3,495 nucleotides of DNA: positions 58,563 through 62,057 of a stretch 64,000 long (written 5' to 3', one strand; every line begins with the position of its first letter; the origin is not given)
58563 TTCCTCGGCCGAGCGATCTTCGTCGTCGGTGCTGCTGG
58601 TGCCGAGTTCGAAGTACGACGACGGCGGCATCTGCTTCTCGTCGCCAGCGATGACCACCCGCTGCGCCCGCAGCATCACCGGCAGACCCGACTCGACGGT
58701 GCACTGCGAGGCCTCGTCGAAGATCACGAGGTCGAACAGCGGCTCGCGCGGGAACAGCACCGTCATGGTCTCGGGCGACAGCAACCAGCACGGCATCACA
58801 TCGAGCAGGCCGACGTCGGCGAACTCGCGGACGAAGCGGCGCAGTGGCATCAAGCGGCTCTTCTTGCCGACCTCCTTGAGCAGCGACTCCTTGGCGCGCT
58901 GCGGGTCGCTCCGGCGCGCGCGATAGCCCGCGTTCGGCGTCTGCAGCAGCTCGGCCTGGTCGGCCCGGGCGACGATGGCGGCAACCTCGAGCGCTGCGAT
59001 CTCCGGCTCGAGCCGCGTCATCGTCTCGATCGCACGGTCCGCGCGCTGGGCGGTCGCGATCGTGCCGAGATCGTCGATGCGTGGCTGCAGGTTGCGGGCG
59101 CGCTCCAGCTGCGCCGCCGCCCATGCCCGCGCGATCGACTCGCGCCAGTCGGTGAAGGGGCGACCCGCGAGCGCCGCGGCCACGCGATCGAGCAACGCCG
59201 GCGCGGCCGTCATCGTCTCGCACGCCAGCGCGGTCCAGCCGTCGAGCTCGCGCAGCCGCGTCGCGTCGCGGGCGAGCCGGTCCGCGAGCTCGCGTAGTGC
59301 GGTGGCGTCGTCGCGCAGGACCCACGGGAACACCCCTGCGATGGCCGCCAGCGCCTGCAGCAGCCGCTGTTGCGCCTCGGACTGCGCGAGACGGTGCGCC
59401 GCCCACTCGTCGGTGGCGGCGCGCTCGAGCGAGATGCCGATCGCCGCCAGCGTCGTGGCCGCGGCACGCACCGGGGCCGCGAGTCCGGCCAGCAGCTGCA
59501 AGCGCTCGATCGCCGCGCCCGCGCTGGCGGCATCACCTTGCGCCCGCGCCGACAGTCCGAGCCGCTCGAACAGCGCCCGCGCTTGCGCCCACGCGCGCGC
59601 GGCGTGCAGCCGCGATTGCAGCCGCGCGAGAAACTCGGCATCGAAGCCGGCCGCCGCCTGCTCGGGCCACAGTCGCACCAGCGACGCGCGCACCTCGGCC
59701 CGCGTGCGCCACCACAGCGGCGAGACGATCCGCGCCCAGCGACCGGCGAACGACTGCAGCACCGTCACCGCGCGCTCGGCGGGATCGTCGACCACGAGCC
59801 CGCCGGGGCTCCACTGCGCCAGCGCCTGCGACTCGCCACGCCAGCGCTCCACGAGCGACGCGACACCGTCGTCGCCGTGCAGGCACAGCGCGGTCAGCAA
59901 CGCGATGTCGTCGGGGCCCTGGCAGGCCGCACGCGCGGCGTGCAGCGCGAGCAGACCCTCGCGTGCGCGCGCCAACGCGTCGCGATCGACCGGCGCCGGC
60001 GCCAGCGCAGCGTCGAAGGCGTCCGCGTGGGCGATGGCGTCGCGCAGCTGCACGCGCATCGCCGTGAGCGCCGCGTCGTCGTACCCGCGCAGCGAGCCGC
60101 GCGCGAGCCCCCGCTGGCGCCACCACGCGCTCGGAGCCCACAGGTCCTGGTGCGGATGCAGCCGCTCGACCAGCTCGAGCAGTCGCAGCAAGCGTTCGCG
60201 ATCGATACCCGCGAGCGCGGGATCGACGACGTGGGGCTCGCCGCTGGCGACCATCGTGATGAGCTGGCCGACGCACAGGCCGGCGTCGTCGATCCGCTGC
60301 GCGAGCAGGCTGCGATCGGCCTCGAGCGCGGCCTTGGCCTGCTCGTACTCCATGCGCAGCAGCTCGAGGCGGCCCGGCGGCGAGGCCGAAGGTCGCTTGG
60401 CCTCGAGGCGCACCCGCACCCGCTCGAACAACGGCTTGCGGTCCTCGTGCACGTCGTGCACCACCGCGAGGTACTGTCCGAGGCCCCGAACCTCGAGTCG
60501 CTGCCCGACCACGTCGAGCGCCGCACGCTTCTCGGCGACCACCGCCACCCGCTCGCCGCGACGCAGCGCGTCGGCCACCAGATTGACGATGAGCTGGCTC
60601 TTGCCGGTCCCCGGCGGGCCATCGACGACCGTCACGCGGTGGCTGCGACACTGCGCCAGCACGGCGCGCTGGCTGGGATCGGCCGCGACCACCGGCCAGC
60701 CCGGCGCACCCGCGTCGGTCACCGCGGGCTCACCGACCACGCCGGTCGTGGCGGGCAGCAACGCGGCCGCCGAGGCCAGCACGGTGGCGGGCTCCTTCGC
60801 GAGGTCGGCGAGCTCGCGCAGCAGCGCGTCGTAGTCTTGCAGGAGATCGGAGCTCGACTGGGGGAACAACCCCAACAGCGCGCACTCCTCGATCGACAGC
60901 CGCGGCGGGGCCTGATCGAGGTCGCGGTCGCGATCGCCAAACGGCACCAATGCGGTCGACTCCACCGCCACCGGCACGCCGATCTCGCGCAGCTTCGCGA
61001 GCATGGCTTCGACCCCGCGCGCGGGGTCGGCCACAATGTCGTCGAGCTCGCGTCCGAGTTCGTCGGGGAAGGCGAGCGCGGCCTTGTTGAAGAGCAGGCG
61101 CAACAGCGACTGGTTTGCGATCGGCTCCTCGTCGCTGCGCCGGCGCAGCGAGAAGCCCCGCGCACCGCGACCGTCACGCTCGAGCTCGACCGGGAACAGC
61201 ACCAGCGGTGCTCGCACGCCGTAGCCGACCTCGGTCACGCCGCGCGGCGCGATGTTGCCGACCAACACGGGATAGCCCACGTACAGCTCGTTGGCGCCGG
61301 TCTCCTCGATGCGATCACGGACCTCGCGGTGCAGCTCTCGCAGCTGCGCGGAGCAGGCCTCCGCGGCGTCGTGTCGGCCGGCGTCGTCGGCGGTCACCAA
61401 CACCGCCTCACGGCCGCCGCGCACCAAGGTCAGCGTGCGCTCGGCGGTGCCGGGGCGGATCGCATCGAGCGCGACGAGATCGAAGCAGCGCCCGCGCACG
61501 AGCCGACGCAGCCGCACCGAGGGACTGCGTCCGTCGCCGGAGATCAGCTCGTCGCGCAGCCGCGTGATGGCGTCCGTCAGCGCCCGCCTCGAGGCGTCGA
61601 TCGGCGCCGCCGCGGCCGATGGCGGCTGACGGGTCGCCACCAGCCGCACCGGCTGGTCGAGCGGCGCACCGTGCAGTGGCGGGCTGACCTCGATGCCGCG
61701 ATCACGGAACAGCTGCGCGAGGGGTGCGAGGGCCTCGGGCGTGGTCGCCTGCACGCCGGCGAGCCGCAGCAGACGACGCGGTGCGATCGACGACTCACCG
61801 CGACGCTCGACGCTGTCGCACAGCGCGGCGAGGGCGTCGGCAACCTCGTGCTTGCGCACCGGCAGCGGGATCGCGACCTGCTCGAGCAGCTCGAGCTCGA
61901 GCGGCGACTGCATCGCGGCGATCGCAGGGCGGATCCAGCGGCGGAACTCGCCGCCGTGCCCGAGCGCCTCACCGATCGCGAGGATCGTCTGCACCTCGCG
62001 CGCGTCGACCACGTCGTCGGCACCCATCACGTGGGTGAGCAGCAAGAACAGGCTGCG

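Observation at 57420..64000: Giant M48-peptidase / TerB / DUF4011 / Upf1-like SF1 helicase / endonuclease-fold fusion protein, translationally coupled to a membrane protein: candidate defence or DNA-surveillance module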

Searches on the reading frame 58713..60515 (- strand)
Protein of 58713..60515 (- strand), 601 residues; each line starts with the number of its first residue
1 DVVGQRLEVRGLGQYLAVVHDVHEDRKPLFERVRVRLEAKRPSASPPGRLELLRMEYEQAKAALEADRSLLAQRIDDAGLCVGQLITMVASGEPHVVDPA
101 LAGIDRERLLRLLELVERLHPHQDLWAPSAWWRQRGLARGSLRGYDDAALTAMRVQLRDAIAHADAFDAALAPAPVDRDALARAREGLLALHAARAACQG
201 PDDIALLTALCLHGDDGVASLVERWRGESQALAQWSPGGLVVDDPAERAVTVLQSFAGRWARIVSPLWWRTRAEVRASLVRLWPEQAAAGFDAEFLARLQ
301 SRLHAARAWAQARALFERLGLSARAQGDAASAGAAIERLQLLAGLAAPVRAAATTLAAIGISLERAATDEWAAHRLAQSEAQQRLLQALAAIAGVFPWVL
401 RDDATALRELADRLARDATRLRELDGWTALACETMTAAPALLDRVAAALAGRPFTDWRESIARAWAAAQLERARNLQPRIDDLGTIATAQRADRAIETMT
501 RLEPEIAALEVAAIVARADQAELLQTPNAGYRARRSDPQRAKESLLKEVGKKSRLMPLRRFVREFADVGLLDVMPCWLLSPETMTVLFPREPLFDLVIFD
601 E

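Call 84: predict_structure(alignment_id=A3)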
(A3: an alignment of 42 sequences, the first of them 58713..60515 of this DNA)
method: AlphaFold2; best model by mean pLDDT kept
length: 601 residues; sequences in the alignment: 42
mean_pLDDT: 91.1   pTM: 0.71
mean pLDDT of the five models: 91.1, 90.2, 89.8, 88.5, 87.9
residues with pLDDT >= 90: 434; 70-90: 148; 50-70: 19; < 50: 0
segments of 3 or more residues with pLDDT < 50: none
pLDDT, mean of each block of 10 residues (from residue 1): 85 90 90 89 68 95 95 93 96 94 96 98 94 89 97 97 97 95 96 93 91 92 92 80 82 87 88 90 86 91 91 91 80 91 95 95 79 94 97 95 96 97 97 97 96 96 97 94 91 96 93 88 89 91 94 91 91 90 83 73 54
secondary structure, 60 per line:
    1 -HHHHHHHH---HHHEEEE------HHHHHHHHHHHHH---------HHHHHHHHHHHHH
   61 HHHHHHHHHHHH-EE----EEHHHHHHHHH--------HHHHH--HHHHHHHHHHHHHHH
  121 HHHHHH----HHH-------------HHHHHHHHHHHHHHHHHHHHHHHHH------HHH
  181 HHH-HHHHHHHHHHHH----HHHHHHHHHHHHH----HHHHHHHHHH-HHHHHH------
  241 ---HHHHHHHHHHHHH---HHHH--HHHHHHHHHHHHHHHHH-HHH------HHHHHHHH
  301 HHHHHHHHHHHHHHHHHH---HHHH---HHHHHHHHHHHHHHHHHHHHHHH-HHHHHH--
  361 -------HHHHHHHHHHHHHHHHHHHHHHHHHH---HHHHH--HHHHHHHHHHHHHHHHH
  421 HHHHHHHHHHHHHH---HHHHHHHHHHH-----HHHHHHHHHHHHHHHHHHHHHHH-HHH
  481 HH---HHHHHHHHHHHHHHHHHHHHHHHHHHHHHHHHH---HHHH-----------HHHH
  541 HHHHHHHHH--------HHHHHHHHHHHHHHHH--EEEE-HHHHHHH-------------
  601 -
elements in order: H2-9 E16-19 H26-38 H48-72 H82-90 H99-103 H106-126 H147-171 H178-183 H185-196 H201-213 H218-227 H229-234 H244-256 H260-263 H266-282 H293-318 H322-325 H329-351 H353-358 H368-393 H397-401 H404-434 H438-448 H454-476 H478-482 H486-518 H522-525 H537-549 H558-573 E576-579 H581-587

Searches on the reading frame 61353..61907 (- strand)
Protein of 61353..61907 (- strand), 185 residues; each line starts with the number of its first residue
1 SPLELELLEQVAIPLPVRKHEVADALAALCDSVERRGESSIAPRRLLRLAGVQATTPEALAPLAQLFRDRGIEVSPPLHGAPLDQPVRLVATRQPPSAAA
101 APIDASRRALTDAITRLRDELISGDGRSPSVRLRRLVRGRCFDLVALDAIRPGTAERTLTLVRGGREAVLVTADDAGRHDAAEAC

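Call 101: search_protein_families(library=pfam, proteins=[window:61353-61907:-], max_evalue=10)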
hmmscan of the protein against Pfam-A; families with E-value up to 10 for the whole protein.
window:61353-61907:- (185 aa): 0 families
